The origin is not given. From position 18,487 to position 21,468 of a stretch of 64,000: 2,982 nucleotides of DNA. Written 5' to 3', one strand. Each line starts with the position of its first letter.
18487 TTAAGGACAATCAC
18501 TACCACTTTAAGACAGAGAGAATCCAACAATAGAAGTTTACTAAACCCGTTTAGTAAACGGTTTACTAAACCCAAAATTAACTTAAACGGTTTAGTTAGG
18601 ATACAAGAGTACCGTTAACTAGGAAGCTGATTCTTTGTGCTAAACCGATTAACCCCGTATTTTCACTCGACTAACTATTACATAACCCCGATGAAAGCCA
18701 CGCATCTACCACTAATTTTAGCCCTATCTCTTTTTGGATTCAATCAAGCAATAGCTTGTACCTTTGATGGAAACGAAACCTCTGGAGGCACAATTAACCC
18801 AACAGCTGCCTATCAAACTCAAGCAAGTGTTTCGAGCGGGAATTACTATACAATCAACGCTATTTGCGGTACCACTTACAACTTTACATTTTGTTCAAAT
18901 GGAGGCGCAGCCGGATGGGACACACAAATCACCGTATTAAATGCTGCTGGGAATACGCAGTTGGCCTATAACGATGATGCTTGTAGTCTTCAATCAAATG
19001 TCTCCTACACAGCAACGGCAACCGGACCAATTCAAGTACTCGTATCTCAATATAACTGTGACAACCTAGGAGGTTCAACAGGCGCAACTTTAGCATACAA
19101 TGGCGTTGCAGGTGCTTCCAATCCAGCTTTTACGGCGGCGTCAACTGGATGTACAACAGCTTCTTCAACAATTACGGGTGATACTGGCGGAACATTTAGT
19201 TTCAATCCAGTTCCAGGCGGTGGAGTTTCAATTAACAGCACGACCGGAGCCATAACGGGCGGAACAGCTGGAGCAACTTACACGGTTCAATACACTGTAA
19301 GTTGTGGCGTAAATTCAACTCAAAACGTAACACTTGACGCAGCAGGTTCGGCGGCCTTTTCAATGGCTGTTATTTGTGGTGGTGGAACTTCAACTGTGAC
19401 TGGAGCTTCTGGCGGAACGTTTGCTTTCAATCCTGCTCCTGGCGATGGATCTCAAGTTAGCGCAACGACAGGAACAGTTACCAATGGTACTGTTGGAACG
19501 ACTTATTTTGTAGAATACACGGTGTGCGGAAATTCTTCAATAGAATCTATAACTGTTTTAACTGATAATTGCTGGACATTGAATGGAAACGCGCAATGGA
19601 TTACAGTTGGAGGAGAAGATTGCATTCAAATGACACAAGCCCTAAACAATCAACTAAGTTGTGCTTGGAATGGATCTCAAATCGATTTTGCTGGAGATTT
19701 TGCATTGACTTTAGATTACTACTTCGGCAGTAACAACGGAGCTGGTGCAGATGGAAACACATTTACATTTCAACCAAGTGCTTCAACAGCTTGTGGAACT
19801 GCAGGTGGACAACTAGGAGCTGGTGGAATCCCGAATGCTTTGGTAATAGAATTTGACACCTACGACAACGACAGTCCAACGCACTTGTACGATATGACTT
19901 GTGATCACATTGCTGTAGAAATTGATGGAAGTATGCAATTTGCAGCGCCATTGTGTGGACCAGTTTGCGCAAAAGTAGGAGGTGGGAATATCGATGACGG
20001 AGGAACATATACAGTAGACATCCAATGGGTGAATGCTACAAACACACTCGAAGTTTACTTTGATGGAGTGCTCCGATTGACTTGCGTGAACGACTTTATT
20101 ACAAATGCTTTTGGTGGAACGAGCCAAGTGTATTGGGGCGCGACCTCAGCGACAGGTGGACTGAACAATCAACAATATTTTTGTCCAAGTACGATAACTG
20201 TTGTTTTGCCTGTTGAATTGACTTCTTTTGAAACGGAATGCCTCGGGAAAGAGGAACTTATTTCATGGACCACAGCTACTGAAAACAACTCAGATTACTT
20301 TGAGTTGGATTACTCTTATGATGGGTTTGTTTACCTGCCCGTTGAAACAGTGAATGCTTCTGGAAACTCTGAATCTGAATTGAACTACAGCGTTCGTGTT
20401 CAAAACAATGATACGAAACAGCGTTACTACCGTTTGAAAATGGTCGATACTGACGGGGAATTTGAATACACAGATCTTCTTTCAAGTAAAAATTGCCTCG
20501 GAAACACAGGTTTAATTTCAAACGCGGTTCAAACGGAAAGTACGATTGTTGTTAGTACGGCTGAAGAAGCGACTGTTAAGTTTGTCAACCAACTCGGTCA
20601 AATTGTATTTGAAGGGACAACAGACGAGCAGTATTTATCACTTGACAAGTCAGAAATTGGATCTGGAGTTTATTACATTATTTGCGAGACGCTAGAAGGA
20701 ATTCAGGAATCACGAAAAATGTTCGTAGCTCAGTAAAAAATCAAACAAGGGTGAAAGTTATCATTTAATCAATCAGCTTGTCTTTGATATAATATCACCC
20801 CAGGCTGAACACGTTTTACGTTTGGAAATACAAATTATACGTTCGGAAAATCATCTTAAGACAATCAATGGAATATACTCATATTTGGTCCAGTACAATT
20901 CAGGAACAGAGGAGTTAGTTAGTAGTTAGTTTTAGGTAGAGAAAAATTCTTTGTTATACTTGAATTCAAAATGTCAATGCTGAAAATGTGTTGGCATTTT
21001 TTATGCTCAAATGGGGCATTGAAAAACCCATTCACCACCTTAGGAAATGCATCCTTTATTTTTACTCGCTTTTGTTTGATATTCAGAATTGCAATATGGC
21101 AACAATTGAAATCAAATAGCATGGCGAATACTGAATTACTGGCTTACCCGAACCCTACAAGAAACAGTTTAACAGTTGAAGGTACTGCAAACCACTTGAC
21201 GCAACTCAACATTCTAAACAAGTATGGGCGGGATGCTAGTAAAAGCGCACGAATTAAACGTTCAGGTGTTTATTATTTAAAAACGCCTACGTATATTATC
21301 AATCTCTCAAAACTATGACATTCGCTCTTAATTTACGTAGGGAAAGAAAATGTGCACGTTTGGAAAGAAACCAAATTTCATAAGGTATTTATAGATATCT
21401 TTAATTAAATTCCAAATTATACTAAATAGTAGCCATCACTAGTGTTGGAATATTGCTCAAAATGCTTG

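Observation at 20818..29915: Seven paired 12-nt direct repeats with fixed promoter geometry around a LytTR regulator: a candidate undescribed regulon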

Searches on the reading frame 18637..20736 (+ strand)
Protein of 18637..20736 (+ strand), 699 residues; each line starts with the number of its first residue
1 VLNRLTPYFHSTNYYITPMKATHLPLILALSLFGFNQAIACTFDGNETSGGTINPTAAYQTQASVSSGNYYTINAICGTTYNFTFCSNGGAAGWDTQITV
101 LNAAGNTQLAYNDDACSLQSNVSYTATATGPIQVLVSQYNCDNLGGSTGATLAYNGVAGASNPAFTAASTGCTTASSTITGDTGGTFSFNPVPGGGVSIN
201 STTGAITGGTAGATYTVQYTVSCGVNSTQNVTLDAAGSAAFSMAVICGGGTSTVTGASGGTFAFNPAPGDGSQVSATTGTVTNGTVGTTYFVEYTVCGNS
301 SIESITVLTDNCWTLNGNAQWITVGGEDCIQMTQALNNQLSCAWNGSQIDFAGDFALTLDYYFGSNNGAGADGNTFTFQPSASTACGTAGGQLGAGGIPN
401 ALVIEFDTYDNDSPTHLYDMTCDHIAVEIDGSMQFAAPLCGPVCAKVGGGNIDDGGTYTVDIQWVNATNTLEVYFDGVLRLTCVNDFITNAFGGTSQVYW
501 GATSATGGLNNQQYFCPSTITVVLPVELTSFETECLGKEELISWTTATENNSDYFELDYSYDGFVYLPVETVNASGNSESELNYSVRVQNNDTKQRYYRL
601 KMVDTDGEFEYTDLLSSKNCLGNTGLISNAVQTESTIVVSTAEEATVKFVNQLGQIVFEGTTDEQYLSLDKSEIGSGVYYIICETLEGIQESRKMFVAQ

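Call 8: search_protein_families(library=pfam, proteins=[window:18637-20736:+], max_evalue=0.01)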
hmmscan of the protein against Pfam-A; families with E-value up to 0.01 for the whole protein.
window:18637-20736:+ (699 aa): 1 family
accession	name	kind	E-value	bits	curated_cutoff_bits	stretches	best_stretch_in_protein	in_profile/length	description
PF18483.9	Lectin_L-type_dom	-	1.2e-38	133.6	78.3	1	311-518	8-214/215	Legume lectin beta-barrel domain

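Call 46: search_protein_families(library=ncbifam, proteins=[window:18637-20736:+], max_evalue=0.01)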
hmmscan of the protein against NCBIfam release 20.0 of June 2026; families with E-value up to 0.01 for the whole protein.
window:18637-20736:+ (699 aa): 1 family
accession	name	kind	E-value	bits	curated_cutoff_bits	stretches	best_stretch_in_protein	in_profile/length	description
TIGR04183.1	Por_Secre_tail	domain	0.003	17.5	23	1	633-691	9-66/72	T9SS type A sorting domain-containing protein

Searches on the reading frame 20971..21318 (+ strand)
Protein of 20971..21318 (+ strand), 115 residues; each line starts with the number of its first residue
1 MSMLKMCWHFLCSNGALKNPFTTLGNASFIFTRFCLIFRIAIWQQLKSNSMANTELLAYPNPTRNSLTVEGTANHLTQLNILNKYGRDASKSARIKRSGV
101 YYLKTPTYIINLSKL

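Call 8: search_protein_families(library=pfam, proteins=[window:20971-21318:+], max_evalue=0.01)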
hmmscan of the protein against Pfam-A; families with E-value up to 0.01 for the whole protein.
window:20971-21318:+ (115 aa): 1 family
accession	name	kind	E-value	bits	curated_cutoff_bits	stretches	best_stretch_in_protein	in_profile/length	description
PF18962.6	Por_Secre_tail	-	0.0057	17.4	27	0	59-107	2-57/75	Secretion system C-terminal sorting domain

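Call 46: search_protein_families(library=ncbifam, proteins=[window:20971-21318:+], max_evalue=0.01)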
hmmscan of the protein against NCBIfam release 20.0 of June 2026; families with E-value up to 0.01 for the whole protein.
window:20971-21318:+ (115 aa): 0 families
